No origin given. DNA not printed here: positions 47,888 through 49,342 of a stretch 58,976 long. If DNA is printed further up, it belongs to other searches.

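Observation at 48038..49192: Circularly permuted GTPase fused to a MurQ-like SIS phosphosugar-binding domain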

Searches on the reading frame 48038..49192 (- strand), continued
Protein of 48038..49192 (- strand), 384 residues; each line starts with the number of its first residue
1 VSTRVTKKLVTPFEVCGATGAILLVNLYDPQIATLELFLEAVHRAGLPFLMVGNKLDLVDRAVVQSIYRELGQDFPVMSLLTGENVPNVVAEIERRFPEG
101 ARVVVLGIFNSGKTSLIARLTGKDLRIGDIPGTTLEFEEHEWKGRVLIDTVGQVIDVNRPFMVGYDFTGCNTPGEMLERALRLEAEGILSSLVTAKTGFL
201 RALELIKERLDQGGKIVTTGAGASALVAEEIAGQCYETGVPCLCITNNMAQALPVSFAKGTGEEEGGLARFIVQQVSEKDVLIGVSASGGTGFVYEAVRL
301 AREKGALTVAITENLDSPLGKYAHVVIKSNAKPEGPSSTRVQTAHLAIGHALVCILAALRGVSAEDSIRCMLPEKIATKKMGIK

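Call 6: search_solved_structures(query=window:48038-49192:-, max_evalue=0.01, show_alignments=3)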
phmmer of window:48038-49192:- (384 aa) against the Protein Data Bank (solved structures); distinct sequences matched with E-value up to 0.01: 41.
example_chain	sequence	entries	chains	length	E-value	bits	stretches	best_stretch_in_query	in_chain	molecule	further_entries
4s12_A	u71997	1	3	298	1.3e-10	44.3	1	198-343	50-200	N-acetylmuramic acid 6-phosphate etherase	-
4lzj_A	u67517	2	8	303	2.9e-09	39.9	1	201-341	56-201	N-acetylmuramic acid 6-phosphate etherase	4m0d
1nri_A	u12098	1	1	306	3e-09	39.9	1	201-341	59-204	Hypothetical protein HI0754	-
1x94_A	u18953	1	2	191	4.4e-09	39.3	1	201-356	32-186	putative Phosphoheptose isomerase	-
5lu5_A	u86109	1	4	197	6.5e-09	38.8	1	209-356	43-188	Phosphoheptose isomerase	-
5lu7_A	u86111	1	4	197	7.1e-09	38.6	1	209-356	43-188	Phosphoheptose isomerase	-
5lu6_A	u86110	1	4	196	8.9e-09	38.3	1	209-356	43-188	Phosphoheptose isomerase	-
2xbl_A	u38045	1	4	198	1.7e-08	37.4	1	209-356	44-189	PHOSPHOHEPTOSE ISOMERASE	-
2x3y_A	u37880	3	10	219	2.1e-08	37.1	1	209-356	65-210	PHOSPHOHEPTOSE ISOMERASE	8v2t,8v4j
2i22_A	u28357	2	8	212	3.6e-08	36.3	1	199-356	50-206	Phosphoheptose isomerase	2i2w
5ltz_A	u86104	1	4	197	4.3e-08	36.1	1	209-356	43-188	Phosphoheptose isomerase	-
3etn_A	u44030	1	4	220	1.5e-07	34.3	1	175-333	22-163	putative phosphosugar isomerase involved in capsule formation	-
1tk9_A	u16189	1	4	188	3.1e-07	33.2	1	196-355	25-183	Phosphoheptose isomerase 1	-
5dn8_A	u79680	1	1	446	6.7e-07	32.1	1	35-136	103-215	GTPase Der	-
7en5_A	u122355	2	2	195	1.7e-06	30.8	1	251-362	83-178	HTH-type transcriptional regulator MurR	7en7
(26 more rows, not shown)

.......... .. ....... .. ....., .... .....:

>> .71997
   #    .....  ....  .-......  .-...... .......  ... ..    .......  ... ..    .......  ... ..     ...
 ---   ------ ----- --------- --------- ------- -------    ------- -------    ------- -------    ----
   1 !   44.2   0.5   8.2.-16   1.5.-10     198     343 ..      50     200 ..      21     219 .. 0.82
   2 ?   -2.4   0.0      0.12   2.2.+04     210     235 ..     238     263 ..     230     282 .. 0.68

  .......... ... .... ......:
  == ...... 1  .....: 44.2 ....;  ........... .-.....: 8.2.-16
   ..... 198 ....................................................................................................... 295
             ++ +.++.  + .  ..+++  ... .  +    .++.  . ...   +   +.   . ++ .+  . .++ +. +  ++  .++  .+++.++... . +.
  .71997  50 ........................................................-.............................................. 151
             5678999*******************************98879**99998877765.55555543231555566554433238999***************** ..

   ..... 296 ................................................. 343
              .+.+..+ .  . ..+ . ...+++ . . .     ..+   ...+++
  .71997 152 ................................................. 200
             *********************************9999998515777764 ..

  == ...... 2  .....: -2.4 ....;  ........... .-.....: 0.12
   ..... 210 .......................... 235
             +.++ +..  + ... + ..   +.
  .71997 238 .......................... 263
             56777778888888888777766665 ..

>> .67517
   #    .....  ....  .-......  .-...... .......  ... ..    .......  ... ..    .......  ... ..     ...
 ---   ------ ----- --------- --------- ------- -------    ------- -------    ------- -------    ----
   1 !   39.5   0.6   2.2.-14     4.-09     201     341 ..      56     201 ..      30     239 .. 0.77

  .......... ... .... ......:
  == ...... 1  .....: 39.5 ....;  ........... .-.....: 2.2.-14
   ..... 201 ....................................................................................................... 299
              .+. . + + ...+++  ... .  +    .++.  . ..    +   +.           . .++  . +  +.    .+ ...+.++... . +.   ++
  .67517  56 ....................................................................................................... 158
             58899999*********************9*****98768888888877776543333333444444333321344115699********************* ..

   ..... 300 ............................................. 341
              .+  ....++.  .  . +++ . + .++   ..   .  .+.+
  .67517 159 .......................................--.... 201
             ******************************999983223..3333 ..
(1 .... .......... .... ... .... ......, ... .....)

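Call 9: find_related_loci(query=window:48038-49192:-, collection=genome_contigs, flank=6000)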
Query window:48038-49192:- (384 aa) in genome_contigs; peptide patterns used: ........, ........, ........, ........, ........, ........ (x = any residue, [..] = any of these).
133 stretches matched a pattern; 10 encode a relative of the query (tblastn E <= 1e-3); 10 distinct loci.
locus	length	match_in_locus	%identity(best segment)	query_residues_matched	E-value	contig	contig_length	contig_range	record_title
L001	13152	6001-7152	87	1-384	0e+0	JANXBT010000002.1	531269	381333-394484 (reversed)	MAG: Candidatus Bipolaricaulota bacterium isolate SKYB41 NODE_2_length_531269_cov_43.854107, whole genome shotgun sequen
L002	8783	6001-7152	87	1-384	0e+0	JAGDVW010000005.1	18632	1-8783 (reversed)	MAG: Candidatus Acetothermia bacterium isolate KUB_Bin03 NODE_540_length_18632_cov_51.615438, whole genome shotgun seque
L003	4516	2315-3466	84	1-384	0e+0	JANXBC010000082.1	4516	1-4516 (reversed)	MAG: Candidatus Bipolaricaulota bacterium isolate SKYB21 NODE_82_length_4516_cov_3.463167, whole genome shotgun sequence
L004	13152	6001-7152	84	1-384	0e+0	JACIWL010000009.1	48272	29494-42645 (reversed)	MAG: Candidatus Bipolaricaulota bacterium isolate MAG-25 Bipolaricaulaceae_A3_bin15_Scaffold_9, whole genome shotgun seq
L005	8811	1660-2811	83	1-384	0e+0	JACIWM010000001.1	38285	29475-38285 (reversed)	MAG: Candidatus Bipolaricaulota bacterium isolate MAG-26 Bipolaricaulaceae_A3_bin16_Scaffold_1, whole genome shotgun seq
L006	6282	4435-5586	75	1-384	0e+0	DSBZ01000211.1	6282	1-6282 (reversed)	MAG TPA_asm: Candidatus Acetothermia bacterium isolate SpSt-1184 Ga0129302_1008090, whole genome shotgun sequence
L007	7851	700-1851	75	1-384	0e+0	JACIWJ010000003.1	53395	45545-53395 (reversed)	MAG: Candidatus Bipolaricaulota bacterium isolate MAG-23 Bipolaricaulaceae_O3_bin11_Scaffold_3, whole genome shotgun seq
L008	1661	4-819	82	113-384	5e-159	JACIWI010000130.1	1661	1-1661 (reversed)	MAG: Candidatus Bipolaricaulota bacterium isolate MAG-22 Bipolaricaulaceae_A3_bin12_Scaffold_130, whole genome shotgun s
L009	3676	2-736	85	140-384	1e-143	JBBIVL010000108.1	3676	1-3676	MAG: Candidatus Bipolaricaulota bacterium isolate PGS172224_bin_76 NODE_7262_length_3676_cov_3.835128, whole genome shot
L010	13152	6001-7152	76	1-384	0e+0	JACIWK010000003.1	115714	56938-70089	MAG: Candidatus Bipolaricaulota bacterium isolate MAG-24 Bipolaricaulaceae_C3_bin9_Scaffold_3, whole genome shotgun sequ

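Call 10: find_encoding_contigs(protein=P0046, flank=6000, max_places=3)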
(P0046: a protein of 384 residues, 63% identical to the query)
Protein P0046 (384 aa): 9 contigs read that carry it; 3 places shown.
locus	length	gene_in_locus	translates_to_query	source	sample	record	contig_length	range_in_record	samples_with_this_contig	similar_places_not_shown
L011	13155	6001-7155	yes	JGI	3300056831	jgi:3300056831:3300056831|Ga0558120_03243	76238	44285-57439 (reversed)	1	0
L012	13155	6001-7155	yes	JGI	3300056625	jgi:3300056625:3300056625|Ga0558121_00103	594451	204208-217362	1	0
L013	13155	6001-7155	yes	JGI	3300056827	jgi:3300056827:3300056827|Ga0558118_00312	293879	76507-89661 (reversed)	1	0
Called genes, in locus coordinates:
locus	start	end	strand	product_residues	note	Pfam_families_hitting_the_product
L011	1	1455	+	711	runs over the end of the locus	PF00989:PAS, PF13426:PAS_9, PF00989:PAS, PF08448:PAS_4, PF13426:PAS_9, PF00512:HisKA, PF02518:HATPase_c, PF00072:Response_reg, +2 more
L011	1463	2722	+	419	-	PF01590:GAF (weak), PF00990:GGDEF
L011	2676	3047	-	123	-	-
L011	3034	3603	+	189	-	PF00989:PAS (faint), PF13426:PAS_9 (weak)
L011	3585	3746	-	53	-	-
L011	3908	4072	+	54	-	PF00989:PAS (weak)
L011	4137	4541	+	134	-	PF08448:PAS_4 (faint), PF13426:PAS_9 (weak), PF00989:PAS, PF13426:PAS_9 (weak)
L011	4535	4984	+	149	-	PF00512:HisKA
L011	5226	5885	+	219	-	PF02518:HATPase_c, PF00072:Response_reg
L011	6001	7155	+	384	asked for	PF01926:MMR_HSR1, PF02421:FeoB_N (weak), PF13580:SIS_2, PF01380:SIS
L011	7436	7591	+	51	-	PF18919:DUF5670 (weak)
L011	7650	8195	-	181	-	-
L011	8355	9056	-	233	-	PF06629:MipA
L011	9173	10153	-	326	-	PF13529:Peptidase_C39_2, PF03412:Peptidase_C39 (faint), PF07719:TPR_2 (faint), PF13424:TPR_12 (faint), PF13428:TPR_14 (faint), PF13431:TPR_17 (faint), PF13432:TPR_16, PF14559:TPR_19 (weak), +2 more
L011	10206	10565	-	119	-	PF20332:DUF6627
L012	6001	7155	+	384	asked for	PF01926:MMR_HSR1, PF02421:FeoB_N (weak), PF13580:SIS_2, PF01380:SIS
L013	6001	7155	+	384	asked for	PF01926:MMR_HSR1, PF02421:FeoB_N (weak), PF13580:SIS_2, PF01380:SIS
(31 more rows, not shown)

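Call 11: find_encoding_contigs(protein=P0078, flank=6000, max_places=2)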
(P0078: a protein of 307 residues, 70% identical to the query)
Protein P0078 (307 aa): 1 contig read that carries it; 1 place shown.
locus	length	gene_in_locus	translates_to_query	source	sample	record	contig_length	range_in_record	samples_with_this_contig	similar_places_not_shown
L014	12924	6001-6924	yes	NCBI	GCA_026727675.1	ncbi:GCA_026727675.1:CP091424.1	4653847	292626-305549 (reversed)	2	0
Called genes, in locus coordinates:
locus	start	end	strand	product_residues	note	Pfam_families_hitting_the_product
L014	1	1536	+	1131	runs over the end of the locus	PF13432:TPR_16 (weak), PF13424:TPR_12, PF13432:TPR_16 (weak), PF14559:TPR_19 (weak), PF13424:TPR_12 (weak), PF12895:ANAPC3, PF13424:TPR_12, PF13283:NfrA_C, +23 more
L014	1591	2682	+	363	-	PF14488:DUF4434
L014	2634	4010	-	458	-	PF02878:PGM_PMM_I, PF02879:PGM_PMM_II, PF02880:PGM_PMM_III, PF00408:PGM_PMM_IV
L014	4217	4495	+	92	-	-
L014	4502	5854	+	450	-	PF05598:DUF772, PF01609:DDE_Tnp_1, PF13751:DDE_Tnp_1_6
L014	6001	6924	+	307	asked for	PF01926:MMR_HSR1, PF02421:FeoB_N (weak), PF13580:SIS_2, PF01380:SIS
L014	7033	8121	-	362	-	PF00724:Oxidored_FMN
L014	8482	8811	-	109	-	PF03330:DPBB_1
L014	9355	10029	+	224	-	PF00923:TAL_FSA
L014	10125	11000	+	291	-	PF00248:Aldo_ket_red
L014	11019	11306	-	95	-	PF07073:ROF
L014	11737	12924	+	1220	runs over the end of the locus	PF12128:DUF3584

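Call 12: find_encoding_contigs(protein=P0079, flank=6000, max_places=2)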
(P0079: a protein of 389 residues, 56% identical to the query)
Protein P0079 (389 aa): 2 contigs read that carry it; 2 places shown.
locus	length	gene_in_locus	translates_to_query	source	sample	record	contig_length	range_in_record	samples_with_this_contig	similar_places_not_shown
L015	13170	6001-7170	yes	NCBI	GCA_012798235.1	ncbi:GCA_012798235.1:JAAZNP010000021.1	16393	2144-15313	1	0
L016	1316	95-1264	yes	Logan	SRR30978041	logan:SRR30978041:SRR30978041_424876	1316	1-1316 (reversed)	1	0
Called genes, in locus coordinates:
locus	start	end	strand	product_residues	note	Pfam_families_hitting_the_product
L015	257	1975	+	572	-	PF13196:DUF4012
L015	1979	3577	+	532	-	PF03023:MurJ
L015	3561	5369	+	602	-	PF00009:GTP_EFTU, PF22042:EF-G_D2 (weak), PF03144:GTP_EFTU_D2 (weak), PF00679:EFG_C, PF06421:LepA_C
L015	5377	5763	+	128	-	PF04977:DivIC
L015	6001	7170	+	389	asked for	PF00009:GTP_EFTU (faint), PF01926:MMR_HSR1, PF02421:FeoB_N (weak), PF13580:SIS_2, PF01380:SIS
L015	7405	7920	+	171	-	PF00466:Ribosomal_L10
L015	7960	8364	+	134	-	PF16320:Ribosomal_L12_N, PF00542:Ribosomal_L12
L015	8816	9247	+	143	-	PF02381:MraZ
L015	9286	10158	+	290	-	PF01795:Methyltransf_5, PF13847:Methyltransf_31 (faint)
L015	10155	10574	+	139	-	-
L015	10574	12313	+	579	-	PF03717:PBP_dimer, PF00905:Transpeptidase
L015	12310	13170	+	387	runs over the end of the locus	PF08245:Mur_ligase_M, PF02875:Mur_ligase_C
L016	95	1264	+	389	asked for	PF00009:GTP_EFTU (faint), PF01926:MMR_HSR1, PF02421:FeoB_N (weak), PF13580:SIS_2, PF01380:SIS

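Call 20: find_encoding_contigs(protein=P0107, flank=5000, max_places=2)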
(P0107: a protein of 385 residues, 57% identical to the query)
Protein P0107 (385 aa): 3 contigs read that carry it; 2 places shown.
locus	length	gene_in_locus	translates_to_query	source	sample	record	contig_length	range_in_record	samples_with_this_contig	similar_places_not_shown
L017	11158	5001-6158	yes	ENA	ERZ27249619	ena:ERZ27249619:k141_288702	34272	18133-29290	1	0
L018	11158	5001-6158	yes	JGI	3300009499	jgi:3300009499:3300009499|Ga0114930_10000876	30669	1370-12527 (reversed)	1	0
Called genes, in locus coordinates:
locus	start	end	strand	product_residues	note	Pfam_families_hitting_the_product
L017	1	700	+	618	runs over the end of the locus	PF13727:CoA_binding_3 (faint), PF01073:3Beta_HSD, PF01370:Epimerase, PF02719:Polysacc_synt_2, PF04321:RmlD_sub_bind, PF07993:NAD_binding_4 (weak), PF08659:KR (weak), PF16363:GDP_Man_Dehyd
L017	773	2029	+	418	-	PF25919:BSH_CusB (faint), PF25973:BSH_CzcB (weak), PF25967:RND-MFP_C (faint), PF25975:CzcB_C (weak), PF25989:YknX_C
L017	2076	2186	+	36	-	-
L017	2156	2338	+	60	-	-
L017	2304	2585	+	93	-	-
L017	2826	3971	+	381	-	PF01266:DAO (faint), PF01494:FAD_binding_3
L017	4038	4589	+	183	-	PF01073:3Beta_HSD, PF01370:Epimerase, PF02719:Polysacc_synt_2, PF04321:RmlD_sub_bind, PF16363:GDP_Man_Dehyd, PF13460:NAD_binding_10, PF07993:NAD_binding_4 (weak)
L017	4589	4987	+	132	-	PF01370:Epimerase, PF16363:GDP_Man_Dehyd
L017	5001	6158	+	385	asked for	PF03193:RsgA_GTPase (weak), PF01926:MMR_HSR1, PF02421:FeoB_N (weak), PF13580:SIS_2, PF01380:SIS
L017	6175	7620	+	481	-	PF02878:PGM_PMM_I, PF02879:PGM_PMM_II, PF02880:PGM_PMM_III, PF00408:PGM_PMM_IV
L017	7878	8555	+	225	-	-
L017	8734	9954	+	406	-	PF13579:Glyco_trans_4_4, PF13439:Glyco_transf_4, PF00534:Glycos_transf_1, PF13692:Glyco_trans_1_4, PF13524:Glyco_trans_1_2 (weak)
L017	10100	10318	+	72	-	-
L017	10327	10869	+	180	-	PF20660:DUF6812 (faint)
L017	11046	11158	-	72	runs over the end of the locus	PF03061:4HBT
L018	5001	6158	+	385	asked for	PF03193:RsgA_GTPase (weak), PF01926:MMR_HSR1, PF02421:FeoB_N (weak), PF13580:SIS_2, PF01380:SIS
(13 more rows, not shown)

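Call 21: find_encoding_contigs(protein=P0045, flank=5000, max_places=1)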
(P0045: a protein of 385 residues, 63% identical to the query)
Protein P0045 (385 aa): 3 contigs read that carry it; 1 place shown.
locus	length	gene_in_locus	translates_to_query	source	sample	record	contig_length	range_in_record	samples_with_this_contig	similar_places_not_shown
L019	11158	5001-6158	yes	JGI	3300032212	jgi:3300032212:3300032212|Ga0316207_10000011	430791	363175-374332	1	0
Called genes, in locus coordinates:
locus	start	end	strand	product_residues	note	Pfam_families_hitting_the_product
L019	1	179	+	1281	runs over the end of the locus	PF12447:DUF3683, PF01565:FAD_binding_4, PF02754:CCG (faint), PF02913:FAD-oxidase_C, PF13183:Fer4_8, PF11880:DUF3400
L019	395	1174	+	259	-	-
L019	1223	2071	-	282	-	PF20434:BD-FAE, PF12146:Hydrolase_4 (faint), PF07859:Abhydrolase_3, PF00326:Peptidase_S9, PF00135:COesterase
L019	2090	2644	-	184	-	PF12915:DUF3833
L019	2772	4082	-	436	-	PF13657:Couple_hipA, PF07804:HipA_C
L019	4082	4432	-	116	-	PF13560:HTH_31 (weak), PF01381:HTH_3 (weak), PF12844:HTH_19 (weak)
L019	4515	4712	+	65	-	-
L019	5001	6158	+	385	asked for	PF01926:MMR_HSR1, PF02421:FeoB_N (weak), PF13580:SIS_2, PF01380:SIS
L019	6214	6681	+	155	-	PF04138:GtrA_DPMS_TM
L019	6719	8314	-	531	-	-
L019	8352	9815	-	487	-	PF01040:UbiA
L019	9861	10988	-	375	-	PF02350:Epimerase_2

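Call 22: find_encoding_contigs(protein=P0093, flank=5000, max_places=2)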
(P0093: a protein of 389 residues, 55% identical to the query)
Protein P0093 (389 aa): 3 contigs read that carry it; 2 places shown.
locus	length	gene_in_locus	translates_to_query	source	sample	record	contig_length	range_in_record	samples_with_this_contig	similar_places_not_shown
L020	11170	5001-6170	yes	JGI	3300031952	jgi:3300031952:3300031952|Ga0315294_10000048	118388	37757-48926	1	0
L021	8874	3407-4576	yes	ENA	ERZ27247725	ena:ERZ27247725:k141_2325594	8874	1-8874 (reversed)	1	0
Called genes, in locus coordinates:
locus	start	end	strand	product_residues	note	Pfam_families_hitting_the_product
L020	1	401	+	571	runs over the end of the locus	PF13196:DUF4012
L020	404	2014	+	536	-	PF03023:MurJ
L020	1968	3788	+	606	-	PF00009:GTP_EFTU, PF22042:EF-G_D2 (weak), PF03144:GTP_EFTU_D2 (weak), PF16658:RF3_C (faint), PF00679:EFG_C, PF06421:LepA_C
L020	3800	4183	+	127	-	PF04977:DivIC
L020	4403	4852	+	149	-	-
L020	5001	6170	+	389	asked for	PF02421:FeoB_N (faint), PF00009:GTP_EFTU (faint), PF03193:RsgA_GTPase (faint), PF01926:MMR_HSR1, PF13580:SIS_2, PF01380:SIS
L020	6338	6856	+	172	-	PF00466:Ribosomal_L10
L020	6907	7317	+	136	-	PF16320:Ribosomal_L12_N, PF00542:Ribosomal_L12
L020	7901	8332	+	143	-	PF02381:MraZ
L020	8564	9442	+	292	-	PF01795:Methyltransf_5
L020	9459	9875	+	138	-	-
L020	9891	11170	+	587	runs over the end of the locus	PF03717:PBP_dimer, PF00905:Transpeptidase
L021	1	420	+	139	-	?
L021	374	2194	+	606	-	PF00009:GTP_EFTU, PF22042:EF-G_D2 (weak), PF03144:GTP_EFTU_D2 (weak), PF16658:RF3_C (faint), PF00679:EFG_C, PF06421:LepA_C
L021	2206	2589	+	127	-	PF04977:DivIC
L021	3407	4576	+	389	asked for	PF02421:FeoB_N (faint), PF00009:GTP_EFTU (faint), PF03193:RsgA_GTPase (faint), PF01926:MMR_HSR1, PF13580:SIS_2, PF01380:SIS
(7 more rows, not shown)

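Call 23: find_encoding_contigs(protein=P0030, flank=5000, max_places=2)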
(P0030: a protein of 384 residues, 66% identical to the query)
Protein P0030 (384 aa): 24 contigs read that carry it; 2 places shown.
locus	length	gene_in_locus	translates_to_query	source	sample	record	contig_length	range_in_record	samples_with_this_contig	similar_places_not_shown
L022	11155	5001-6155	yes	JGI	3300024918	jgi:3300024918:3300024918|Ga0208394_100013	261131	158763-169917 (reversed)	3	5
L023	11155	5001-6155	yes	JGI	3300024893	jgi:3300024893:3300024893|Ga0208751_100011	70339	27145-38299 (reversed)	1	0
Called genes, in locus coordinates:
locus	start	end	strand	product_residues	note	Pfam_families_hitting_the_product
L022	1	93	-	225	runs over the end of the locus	PF08239:SH3_3 (weak)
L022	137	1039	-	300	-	PF02729:OTCace_N, PF00185:OTCace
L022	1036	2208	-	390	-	PF00202:Aminotran_3, PF01212:Beta_elim_lyase (weak)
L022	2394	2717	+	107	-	PF00462:Glutaredoxin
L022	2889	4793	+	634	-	PF02630:SCO1-SenC, PF00034:Cytochrom_C (faint), PF03150:CCP_MauG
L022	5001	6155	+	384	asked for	PF03193:RsgA_GTPase (weak), PF01926:MMR_HSR1, PF02421:FeoB_N (weak), PF13580:SIS_2, PF01380:SIS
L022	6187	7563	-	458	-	PF02878:PGM_PMM_I, PF02879:PGM_PMM_II, PF02880:PGM_PMM_III, PF00408:PGM_PMM_IV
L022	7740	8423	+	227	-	PF00149:Metallophos, PF12850:Metallophos_2 (weak)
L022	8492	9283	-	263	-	PF04116:FA_hydroxylase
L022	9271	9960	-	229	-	PF00535:Glycos_transf_2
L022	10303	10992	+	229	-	PF00230:MIP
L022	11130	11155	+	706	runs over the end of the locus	PF01734:Patatin (weak)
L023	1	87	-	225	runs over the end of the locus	PF08239:SH3_3 (weak)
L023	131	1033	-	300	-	PF02729:OTCace_N, PF00185:OTCace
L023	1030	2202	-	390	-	PF00202:Aminotran_3, PF01212:Beta_elim_lyase (weak)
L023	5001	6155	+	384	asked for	PF03193:RsgA_GTPase (weak), PF01926:MMR_HSR1, PF02421:FeoB_N (weak), PF13580:SIS_2, PF01380:SIS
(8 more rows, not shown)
